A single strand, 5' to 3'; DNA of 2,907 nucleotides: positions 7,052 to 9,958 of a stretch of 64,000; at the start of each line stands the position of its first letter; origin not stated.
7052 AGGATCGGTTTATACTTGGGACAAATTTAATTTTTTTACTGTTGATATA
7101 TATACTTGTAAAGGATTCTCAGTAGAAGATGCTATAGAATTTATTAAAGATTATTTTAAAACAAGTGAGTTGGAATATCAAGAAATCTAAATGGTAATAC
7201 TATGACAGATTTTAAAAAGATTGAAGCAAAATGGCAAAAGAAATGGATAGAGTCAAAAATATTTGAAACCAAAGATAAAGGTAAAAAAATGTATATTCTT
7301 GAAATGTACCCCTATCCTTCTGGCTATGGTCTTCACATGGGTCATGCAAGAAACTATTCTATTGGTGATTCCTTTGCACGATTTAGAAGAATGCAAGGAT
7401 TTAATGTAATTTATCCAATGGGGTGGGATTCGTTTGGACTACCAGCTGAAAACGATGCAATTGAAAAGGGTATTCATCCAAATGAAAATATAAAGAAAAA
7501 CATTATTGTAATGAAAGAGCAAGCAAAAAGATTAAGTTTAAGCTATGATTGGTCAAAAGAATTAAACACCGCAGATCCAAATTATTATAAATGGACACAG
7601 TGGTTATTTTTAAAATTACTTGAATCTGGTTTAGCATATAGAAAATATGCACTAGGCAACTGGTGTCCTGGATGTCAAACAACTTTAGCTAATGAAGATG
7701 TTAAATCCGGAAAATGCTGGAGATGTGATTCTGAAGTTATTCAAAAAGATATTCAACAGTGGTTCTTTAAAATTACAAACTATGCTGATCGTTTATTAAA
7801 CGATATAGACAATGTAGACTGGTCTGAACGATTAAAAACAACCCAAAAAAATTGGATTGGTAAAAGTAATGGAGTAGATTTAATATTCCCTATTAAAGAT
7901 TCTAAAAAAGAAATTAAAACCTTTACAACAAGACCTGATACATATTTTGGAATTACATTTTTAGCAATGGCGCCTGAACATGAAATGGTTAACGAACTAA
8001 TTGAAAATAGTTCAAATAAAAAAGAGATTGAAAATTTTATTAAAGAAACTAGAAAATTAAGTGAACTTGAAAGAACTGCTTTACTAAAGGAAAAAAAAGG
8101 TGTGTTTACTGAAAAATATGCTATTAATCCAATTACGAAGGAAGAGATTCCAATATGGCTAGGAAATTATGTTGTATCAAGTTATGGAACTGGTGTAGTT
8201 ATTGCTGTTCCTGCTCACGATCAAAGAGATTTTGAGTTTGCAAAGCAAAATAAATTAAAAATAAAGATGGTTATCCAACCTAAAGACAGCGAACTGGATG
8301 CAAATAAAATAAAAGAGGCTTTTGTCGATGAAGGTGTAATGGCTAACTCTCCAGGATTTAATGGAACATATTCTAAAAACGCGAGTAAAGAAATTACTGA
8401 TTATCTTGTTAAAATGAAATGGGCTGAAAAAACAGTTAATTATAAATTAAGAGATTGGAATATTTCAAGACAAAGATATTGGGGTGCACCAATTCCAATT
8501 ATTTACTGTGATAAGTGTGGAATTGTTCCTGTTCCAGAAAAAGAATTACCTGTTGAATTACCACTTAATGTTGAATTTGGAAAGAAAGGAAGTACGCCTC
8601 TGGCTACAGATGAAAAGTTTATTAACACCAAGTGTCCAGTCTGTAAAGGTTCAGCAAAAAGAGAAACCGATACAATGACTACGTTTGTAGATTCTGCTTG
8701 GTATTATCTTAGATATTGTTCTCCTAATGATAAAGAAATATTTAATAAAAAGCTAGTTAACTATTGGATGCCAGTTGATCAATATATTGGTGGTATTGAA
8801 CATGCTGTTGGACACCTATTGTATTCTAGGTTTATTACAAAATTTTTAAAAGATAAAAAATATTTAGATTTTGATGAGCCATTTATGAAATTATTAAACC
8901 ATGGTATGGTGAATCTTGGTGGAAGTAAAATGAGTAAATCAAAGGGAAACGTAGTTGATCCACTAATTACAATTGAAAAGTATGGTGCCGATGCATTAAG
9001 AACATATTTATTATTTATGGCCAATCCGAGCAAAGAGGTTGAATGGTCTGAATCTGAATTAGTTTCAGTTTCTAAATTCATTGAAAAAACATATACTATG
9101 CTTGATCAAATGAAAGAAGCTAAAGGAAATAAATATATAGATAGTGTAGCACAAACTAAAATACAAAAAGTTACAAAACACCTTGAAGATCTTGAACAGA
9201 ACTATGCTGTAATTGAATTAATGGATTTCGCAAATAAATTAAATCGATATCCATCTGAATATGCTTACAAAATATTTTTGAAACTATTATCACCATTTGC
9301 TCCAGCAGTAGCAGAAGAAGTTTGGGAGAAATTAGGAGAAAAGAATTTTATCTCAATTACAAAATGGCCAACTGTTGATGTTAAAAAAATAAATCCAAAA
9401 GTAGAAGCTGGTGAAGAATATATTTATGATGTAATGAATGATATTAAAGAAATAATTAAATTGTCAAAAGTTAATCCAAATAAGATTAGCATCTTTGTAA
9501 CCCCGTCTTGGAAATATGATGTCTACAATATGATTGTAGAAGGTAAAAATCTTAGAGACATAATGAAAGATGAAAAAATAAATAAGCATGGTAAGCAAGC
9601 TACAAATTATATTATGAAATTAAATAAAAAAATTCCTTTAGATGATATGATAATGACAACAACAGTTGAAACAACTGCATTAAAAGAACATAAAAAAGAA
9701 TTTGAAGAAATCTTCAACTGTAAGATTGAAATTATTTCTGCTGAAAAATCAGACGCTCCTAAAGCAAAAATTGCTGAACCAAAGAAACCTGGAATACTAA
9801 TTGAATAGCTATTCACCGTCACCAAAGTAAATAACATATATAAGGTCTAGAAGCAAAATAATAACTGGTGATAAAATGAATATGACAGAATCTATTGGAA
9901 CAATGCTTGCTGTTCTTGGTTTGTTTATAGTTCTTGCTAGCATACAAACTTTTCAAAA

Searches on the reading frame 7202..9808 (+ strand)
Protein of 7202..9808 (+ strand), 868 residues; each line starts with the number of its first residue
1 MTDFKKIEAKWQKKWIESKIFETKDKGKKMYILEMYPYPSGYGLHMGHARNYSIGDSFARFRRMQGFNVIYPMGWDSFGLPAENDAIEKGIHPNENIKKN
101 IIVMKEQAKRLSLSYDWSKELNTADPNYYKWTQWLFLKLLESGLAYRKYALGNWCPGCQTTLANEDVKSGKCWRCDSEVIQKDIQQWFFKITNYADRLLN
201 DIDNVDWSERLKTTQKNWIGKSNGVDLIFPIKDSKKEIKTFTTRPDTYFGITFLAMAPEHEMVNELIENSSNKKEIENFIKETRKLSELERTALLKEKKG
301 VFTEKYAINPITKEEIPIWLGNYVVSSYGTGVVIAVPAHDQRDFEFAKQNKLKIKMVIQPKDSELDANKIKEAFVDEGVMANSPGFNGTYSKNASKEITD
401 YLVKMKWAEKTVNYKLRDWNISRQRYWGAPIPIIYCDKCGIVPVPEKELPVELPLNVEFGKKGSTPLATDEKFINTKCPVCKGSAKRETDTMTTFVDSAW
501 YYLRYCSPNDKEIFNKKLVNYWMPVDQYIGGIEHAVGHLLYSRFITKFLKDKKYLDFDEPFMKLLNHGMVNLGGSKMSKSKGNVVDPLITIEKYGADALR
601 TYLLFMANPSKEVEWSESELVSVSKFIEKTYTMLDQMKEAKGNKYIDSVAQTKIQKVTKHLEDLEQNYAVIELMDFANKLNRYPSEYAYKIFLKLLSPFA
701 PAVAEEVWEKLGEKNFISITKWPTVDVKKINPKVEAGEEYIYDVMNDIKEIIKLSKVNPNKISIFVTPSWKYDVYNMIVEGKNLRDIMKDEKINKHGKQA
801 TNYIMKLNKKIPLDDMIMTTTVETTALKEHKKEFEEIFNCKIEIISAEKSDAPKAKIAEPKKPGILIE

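Call 33: search_protein_families(library=pfam, proteins=[window:7202-9808:+], max_evalue=0.00001)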
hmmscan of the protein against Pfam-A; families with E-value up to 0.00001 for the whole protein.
window:7202-9808:+ (868 aa): 5 families
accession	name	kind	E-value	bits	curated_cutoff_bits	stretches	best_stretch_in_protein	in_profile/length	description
PF13603.12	tRNA-synt_1_2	-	1.7e-68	230.2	25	1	216-402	1-184/185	Leucyl-tRNA synthetase, editing domain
PF00133.28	tRNA-synt_1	-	1.1e-55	189.5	22.7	2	10-219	1-225/414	tRNA synthetases class I (I, L, M and V)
PF09334.17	tRNA-synt_1g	-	1.7e-35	123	20.1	2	36-178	7-145/391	tRNA synthetases class I (M)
PF08264.19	Anticodon_1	-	4e-15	56.4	25.1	1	643-761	1-145/148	Anticodon-binding domain of tRNA ligase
PF01406.26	tRNA-synt_1e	-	4.1e-07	30.1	27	0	557-622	233-298/301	tRNA synthetases class I (C) catalytic domain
